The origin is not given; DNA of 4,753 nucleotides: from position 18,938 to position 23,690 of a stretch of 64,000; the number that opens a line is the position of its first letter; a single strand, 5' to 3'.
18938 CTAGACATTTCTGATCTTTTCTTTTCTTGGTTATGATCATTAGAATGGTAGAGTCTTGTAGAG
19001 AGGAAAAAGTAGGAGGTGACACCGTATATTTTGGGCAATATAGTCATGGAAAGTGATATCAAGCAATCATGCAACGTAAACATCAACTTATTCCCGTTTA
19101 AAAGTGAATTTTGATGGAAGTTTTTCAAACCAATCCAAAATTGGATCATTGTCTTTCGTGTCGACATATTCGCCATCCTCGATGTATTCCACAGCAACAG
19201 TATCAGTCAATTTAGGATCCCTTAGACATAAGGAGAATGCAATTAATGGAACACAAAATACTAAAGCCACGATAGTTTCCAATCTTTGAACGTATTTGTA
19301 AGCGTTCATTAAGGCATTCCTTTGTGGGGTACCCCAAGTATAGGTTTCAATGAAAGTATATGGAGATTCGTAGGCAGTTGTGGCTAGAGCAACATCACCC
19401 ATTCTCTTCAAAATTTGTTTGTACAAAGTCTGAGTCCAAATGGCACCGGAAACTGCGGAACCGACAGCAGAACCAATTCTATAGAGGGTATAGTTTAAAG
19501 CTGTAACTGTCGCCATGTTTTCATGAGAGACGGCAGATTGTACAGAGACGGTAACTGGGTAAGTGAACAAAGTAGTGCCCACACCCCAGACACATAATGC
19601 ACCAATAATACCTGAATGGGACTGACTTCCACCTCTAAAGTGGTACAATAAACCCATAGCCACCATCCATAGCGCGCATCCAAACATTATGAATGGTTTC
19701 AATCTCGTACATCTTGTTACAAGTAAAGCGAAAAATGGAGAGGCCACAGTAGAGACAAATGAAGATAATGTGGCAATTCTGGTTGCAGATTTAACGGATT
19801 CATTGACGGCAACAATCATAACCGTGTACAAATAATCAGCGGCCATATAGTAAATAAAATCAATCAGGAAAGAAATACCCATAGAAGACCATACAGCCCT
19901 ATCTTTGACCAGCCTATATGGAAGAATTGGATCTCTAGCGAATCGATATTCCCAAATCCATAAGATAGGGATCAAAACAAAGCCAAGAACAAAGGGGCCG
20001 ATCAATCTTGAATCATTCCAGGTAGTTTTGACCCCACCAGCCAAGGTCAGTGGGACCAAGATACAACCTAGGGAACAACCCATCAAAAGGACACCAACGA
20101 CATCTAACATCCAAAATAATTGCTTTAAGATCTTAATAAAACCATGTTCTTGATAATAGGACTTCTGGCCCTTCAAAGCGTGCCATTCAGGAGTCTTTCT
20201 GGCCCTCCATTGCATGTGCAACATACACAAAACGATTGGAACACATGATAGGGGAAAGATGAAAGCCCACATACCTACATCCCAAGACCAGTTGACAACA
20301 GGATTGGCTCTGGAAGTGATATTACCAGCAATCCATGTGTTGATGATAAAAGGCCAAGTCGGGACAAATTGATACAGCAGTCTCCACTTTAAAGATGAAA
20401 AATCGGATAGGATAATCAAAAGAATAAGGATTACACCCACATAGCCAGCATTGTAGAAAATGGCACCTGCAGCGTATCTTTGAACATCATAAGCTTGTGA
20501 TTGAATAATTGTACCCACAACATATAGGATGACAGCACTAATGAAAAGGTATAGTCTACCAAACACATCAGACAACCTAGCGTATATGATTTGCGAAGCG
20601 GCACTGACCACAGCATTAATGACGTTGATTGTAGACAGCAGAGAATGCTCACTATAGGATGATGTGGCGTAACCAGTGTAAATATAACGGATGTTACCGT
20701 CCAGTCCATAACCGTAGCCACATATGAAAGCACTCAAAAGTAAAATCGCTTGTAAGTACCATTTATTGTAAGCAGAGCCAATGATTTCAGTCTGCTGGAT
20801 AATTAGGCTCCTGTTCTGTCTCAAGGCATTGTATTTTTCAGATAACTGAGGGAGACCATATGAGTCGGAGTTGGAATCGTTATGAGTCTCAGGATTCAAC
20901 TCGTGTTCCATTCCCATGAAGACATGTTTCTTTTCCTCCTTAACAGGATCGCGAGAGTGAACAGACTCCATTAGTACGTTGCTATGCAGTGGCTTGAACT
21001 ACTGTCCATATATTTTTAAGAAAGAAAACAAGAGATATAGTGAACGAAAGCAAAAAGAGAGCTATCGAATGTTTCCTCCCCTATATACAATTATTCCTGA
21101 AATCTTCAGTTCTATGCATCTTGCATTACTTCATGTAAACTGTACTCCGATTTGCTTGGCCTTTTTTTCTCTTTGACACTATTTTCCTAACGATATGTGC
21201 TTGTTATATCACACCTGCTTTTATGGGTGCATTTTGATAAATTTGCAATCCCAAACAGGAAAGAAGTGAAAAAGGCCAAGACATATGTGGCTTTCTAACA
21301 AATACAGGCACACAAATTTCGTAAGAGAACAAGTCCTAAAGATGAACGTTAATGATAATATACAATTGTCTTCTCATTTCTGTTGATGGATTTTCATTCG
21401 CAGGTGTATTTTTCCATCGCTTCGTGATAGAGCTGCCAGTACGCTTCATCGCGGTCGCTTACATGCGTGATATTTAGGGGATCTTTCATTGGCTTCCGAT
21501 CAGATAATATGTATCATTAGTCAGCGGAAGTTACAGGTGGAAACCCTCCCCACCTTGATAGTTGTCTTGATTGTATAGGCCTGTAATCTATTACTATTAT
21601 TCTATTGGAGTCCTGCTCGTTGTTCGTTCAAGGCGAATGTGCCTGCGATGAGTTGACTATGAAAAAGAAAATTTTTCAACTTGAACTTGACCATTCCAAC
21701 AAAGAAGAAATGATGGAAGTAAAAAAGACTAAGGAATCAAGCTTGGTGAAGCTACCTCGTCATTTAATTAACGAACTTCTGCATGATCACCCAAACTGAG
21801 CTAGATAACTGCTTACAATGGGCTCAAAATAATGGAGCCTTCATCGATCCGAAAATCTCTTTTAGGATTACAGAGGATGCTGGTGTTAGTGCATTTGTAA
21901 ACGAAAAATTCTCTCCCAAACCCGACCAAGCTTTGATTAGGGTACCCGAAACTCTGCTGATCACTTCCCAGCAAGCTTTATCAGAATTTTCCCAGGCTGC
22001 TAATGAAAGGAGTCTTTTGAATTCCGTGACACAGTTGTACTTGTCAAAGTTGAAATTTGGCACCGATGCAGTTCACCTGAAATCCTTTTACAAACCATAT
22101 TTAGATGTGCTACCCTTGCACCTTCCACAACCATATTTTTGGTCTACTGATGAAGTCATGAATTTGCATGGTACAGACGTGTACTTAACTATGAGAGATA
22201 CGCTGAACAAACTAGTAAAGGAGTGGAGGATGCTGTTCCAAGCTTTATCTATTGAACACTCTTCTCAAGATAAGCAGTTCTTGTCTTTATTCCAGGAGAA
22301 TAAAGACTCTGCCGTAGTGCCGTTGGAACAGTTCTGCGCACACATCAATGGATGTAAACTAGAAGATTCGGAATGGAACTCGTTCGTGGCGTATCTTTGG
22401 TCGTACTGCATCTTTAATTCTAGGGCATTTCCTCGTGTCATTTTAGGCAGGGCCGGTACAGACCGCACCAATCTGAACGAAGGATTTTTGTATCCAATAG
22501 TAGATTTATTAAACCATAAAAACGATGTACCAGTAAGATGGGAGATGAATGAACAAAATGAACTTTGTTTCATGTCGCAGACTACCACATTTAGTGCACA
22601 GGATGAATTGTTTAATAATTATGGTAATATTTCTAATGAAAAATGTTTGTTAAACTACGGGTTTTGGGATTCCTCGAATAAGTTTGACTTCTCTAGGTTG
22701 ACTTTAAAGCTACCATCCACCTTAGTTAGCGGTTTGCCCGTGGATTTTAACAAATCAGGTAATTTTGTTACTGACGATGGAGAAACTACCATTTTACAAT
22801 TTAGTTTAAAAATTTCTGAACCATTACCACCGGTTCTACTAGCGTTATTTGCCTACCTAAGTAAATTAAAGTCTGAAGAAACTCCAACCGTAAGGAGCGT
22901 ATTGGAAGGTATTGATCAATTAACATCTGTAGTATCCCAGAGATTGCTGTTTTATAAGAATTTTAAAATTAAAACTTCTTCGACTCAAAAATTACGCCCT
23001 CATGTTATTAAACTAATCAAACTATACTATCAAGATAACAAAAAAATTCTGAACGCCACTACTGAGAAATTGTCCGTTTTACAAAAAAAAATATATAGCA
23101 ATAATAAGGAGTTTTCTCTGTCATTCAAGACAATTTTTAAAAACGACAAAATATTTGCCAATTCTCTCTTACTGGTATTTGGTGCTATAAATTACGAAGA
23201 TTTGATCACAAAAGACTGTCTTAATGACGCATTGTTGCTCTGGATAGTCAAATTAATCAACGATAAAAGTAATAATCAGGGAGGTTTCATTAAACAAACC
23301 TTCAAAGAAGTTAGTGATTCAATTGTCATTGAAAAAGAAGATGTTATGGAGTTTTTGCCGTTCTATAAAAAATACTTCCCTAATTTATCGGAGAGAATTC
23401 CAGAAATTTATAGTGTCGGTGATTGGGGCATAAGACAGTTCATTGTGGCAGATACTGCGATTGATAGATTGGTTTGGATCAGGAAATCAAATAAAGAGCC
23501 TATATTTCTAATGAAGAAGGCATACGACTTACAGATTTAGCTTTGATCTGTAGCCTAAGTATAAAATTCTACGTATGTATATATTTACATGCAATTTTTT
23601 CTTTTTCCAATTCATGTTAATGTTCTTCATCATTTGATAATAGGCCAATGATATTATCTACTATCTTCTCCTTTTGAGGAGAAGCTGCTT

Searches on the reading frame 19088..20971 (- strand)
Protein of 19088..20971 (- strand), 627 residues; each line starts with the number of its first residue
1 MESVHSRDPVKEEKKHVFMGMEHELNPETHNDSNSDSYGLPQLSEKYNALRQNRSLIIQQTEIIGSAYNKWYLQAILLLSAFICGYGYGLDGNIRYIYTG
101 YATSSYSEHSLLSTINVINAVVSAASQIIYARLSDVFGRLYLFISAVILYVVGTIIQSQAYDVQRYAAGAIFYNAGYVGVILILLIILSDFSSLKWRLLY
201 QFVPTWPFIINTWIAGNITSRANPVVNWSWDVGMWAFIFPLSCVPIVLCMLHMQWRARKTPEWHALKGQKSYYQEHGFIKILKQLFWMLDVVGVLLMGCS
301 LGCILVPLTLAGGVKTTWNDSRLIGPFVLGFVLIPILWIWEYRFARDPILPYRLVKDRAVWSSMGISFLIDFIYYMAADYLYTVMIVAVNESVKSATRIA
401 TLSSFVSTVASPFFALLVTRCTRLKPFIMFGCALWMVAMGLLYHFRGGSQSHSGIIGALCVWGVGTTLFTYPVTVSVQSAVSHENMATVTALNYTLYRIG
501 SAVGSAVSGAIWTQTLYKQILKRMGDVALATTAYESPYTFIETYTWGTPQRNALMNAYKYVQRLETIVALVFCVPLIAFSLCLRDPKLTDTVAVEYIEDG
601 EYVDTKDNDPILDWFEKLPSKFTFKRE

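Call 3: search_protein_families(library=pfam, proteins=[window:19088-20971:-], max_evalue=0.01)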
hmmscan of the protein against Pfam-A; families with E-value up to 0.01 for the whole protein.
window:19088-20971:- (627 aa): 2 families
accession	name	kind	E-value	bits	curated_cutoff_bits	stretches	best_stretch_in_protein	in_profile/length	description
PF07690.21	MFS_1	-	1.6e-09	37.6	33.4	1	78-504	2-346/347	Major Facilitator Superfamily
PF00083.30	Sugar_tr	-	0.00013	21.4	22.3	1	82-271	18-205/452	Sugar (and other) transporter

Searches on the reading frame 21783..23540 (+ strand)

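Call 3: search_protein_families(library=pfam, proteins=[window:21783-23540:+], max_evalue=0.01)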
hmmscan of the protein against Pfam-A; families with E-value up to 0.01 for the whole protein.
window:21783-23540:+ (585 aa): 1 family
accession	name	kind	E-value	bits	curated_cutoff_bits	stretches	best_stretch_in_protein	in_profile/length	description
PF22871.2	AimR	-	0.0021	17.7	26.7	0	179-260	68-149/309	AimR transcriptional regulator-like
